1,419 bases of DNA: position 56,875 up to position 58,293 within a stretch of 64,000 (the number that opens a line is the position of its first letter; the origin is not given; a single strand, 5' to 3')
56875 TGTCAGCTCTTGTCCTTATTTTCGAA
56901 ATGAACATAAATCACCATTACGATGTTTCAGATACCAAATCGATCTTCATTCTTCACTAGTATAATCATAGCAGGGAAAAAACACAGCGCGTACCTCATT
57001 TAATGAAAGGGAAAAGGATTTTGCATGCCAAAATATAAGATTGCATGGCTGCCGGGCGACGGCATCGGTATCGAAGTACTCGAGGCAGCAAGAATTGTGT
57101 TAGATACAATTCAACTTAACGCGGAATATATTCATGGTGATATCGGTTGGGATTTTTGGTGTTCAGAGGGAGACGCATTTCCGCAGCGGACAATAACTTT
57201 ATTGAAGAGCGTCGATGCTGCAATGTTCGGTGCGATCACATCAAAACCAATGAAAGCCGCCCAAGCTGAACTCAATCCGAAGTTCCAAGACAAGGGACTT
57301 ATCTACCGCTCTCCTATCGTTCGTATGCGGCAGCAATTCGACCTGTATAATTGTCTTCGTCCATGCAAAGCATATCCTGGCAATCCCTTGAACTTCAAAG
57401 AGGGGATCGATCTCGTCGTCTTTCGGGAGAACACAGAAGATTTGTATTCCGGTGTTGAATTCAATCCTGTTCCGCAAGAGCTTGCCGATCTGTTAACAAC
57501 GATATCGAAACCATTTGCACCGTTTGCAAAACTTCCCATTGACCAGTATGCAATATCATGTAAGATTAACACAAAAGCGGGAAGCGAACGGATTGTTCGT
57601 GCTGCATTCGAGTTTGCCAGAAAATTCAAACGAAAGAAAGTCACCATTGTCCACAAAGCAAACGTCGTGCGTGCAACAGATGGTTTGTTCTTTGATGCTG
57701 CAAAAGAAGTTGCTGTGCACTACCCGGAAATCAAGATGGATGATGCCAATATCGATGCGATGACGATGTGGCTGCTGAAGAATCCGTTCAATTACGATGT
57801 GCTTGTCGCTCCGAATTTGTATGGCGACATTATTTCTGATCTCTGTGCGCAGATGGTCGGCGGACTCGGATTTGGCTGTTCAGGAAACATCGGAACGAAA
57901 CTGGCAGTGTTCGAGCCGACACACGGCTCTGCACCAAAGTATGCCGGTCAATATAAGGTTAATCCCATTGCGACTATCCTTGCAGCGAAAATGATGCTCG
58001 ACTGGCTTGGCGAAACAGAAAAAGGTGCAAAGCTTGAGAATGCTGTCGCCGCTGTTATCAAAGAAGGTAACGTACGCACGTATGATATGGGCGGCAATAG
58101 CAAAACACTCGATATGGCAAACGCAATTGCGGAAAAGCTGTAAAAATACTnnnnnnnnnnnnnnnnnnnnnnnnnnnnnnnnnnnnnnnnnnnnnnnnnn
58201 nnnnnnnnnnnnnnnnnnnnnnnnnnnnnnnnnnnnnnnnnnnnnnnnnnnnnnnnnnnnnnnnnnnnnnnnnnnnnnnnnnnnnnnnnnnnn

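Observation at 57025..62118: Five-gene operon fusing 2-oxoacid chain-elongation enzymes (LeuB/LeuC/LeuD-like) with an HMG-CoA-lyase-family lyase and a family III CoA-transferase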

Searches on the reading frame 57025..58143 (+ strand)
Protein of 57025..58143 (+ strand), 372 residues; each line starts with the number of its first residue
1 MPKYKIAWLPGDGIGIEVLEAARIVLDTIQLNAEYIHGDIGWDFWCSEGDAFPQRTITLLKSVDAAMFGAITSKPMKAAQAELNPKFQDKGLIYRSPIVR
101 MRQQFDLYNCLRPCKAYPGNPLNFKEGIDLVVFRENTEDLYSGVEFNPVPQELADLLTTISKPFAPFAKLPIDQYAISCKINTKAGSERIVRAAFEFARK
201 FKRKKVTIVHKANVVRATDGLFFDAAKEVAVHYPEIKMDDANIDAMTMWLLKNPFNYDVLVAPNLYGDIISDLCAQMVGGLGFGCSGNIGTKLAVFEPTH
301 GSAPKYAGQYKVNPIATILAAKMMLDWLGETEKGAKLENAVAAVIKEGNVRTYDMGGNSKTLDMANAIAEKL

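Call 3: search_protein_families(library=pfam, proteins=[window:57025-58143:+])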
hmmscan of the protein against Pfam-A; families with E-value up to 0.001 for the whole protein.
window:57025-58143:+ (372 aa): 1 family
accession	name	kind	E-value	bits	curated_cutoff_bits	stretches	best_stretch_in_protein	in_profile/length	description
PF00180.25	Iso_dh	-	7.5e-88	295.5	27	1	5-368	1-348/348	Isocitrate/isopropylmalate dehydrogenase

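Call 4: search_protein_families(library=ncbifam, proteins=[window:57025-58143:+])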
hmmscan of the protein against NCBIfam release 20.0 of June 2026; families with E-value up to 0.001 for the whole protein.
window:57025-58143:+ (372 aa): 17 families
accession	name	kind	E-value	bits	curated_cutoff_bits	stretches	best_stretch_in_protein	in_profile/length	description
NF040626.1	AksF2_Meth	equivalog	3.2e-104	348.8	540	2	173-372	131-330/333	homoisocitrate dehydrogenase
TIGR02088.1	LEU3_arch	subfamily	2.3e-96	322.8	409.8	2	173-368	131-323/324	isopropylmalate/isohomocitrate dehydrogenases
NF040619.1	AksF_Meth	equivalog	9e-89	297.9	500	2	173-368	147-343/343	homoisocitrate dehydrogenase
NF006529.0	PRK08997.1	equivalog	5e-88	295.3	510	2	175-372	138-335/335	isocitrate dehydrogenase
NF002898.0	PRK03437.1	equivalog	1e-80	271.6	393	2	175-369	150-342/347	3-isopropylmalate dehydrogenase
TIGR00175.1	mito_nad_idh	equivalog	1.4e-78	264.4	432.4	2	178-372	139-334/334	isocitrate dehydrogenase (NAD(+))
NF006673.0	PRK09222.1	equivalog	4.4e-76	256.8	509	2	176-359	140-322/482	NADP-dependent isocitrate dehydrogenase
TIGR02089.1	TTC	equivalog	5.1e-69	232.8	470.4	2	175-372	154-352/352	tartrate dehydrogenase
TIGR00183.1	prok_nadp_idh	equivalog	6.1e-64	216.4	567.3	2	6-230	29-249/417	isocitrate dehydrogenase (NADP(+))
TIGR02924.1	ICDH_alpha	equivalog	2.3e-63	214.9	561.35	2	178-355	138-314/473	isocitrate dehydrogenase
TIGR00169.1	leuB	equivalog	2.5e-61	207.6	353.2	2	173-371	151-348/349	3-isopropylmalate dehydrogenase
NF006048.0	PRK08194.1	equivalog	2.8e-61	207.6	501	2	173-372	149-349/352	tartrate dehydrogenase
NF005425.0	PRK07006.1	equivalog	1.1e-58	199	490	1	6-355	29-393/416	NADP-dependent isocitrate dehydrogenase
NF040855.1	iso_homocit_dh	equivalog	1.4e-57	195.5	680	2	173-370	126-317/345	isocitrate--homoisocitrate dehydrogenase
NF005610.0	PRK07362.1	equivalog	4.1e-55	187.3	585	2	6-253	31-277/474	NADP-dependent isocitrate dehydrogenase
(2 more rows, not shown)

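Call 14: search_solved_structures(query=window:57025-58143:+, max_evalue=1e-20)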
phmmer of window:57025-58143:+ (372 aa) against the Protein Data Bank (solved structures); distinct sequences matched with E-value up to 1e-20: 79 (the best 60 are shown).
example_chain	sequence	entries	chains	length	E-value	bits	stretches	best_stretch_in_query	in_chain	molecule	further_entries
6ltf_A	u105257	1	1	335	1.9e-71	244.5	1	175-372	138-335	Isocitrate dehydrogenase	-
6m3s_A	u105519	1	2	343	2e-71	244.3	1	175-372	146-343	Isocitrate dehydrogenase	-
3asj_A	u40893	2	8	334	8e-69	235.8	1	176-371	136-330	Homoisocitrate dehydrogenase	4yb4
1x0l_A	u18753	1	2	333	9.6e-69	235.5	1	176-371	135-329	Homoisocitrate dehydrogenase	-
3ah3_A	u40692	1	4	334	9.9e-68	232.2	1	176-371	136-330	Homoisocitrate dehydrogenase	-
6lky_A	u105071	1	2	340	3.2e-64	220.7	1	4-371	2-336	Putative isocitrate dehydrogenase, NAD-dependent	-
8grb_B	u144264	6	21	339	1.6e-57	198.7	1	172-369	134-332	Isocitrate dehydrogenase [NAD] subunit alpha, mitochondrial | Human IDH3 alpha subunit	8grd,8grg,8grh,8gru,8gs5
5gre_A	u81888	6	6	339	2.4e-57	198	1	172-369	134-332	Isocitrate dehydrogenase [NAD] subunit alpha, mitochondrial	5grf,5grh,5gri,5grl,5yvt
6kde_A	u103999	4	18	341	2.5e-57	198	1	172-369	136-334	Isocitrate dehydrogenase [NAD] subunit alpha, mitochondrial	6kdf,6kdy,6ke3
6l57_A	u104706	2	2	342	2.5e-57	198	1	172-369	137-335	Isocitrate dehydrogenase [NAD] subunit alpha, mitochondrial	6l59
7ce3_A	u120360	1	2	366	3.5e-57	197.5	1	172-369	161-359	Isocitrate dehydrogenase [NAD] subunit alpha, mitochondrial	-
3ty3_A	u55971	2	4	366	1.7e-55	191.9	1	6-369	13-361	Probable homoisocitrate dehydrogenase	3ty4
2d1c_A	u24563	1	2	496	6.1e-54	186.8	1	179-369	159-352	Isocitrate dehydrogenase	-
1wpw_A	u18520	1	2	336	4.7e-53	183.9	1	171-372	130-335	3-isopropylmalate dehydrogenase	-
3blv_B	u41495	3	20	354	2.7e-52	181.4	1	178-371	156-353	Isocitrate dehydrogenase [NAD] subunit 2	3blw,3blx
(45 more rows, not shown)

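Call 18: search_solved_structures(query=window:57025-58143:+, max_evalue=1e-60, show_alignments=5)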
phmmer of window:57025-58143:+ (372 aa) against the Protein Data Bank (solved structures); distinct sequences matched with E-value up to 1e-60: 6.
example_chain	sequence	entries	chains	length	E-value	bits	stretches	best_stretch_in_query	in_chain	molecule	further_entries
6ltf_A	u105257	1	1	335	1.9e-71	244.5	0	175-372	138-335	Isocitrate dehydrogenase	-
6m3s_A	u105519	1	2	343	2e-71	244.3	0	175-372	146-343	Isocitrate dehydrogenase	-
3asj_A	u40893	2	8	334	8e-69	235.8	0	176-371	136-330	Homoisocitrate dehydrogenase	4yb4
1x0l_A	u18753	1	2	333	9.6e-69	235.5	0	176-371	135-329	Homoisocitrate dehydrogenase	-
3ah3_A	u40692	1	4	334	9.9e-68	232.2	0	176-371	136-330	Homoisocitrate dehydrogenase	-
6lky_A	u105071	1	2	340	3.2e-64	220.7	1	4-371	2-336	Putative isocitrate dehydrogenase, NAD-dependent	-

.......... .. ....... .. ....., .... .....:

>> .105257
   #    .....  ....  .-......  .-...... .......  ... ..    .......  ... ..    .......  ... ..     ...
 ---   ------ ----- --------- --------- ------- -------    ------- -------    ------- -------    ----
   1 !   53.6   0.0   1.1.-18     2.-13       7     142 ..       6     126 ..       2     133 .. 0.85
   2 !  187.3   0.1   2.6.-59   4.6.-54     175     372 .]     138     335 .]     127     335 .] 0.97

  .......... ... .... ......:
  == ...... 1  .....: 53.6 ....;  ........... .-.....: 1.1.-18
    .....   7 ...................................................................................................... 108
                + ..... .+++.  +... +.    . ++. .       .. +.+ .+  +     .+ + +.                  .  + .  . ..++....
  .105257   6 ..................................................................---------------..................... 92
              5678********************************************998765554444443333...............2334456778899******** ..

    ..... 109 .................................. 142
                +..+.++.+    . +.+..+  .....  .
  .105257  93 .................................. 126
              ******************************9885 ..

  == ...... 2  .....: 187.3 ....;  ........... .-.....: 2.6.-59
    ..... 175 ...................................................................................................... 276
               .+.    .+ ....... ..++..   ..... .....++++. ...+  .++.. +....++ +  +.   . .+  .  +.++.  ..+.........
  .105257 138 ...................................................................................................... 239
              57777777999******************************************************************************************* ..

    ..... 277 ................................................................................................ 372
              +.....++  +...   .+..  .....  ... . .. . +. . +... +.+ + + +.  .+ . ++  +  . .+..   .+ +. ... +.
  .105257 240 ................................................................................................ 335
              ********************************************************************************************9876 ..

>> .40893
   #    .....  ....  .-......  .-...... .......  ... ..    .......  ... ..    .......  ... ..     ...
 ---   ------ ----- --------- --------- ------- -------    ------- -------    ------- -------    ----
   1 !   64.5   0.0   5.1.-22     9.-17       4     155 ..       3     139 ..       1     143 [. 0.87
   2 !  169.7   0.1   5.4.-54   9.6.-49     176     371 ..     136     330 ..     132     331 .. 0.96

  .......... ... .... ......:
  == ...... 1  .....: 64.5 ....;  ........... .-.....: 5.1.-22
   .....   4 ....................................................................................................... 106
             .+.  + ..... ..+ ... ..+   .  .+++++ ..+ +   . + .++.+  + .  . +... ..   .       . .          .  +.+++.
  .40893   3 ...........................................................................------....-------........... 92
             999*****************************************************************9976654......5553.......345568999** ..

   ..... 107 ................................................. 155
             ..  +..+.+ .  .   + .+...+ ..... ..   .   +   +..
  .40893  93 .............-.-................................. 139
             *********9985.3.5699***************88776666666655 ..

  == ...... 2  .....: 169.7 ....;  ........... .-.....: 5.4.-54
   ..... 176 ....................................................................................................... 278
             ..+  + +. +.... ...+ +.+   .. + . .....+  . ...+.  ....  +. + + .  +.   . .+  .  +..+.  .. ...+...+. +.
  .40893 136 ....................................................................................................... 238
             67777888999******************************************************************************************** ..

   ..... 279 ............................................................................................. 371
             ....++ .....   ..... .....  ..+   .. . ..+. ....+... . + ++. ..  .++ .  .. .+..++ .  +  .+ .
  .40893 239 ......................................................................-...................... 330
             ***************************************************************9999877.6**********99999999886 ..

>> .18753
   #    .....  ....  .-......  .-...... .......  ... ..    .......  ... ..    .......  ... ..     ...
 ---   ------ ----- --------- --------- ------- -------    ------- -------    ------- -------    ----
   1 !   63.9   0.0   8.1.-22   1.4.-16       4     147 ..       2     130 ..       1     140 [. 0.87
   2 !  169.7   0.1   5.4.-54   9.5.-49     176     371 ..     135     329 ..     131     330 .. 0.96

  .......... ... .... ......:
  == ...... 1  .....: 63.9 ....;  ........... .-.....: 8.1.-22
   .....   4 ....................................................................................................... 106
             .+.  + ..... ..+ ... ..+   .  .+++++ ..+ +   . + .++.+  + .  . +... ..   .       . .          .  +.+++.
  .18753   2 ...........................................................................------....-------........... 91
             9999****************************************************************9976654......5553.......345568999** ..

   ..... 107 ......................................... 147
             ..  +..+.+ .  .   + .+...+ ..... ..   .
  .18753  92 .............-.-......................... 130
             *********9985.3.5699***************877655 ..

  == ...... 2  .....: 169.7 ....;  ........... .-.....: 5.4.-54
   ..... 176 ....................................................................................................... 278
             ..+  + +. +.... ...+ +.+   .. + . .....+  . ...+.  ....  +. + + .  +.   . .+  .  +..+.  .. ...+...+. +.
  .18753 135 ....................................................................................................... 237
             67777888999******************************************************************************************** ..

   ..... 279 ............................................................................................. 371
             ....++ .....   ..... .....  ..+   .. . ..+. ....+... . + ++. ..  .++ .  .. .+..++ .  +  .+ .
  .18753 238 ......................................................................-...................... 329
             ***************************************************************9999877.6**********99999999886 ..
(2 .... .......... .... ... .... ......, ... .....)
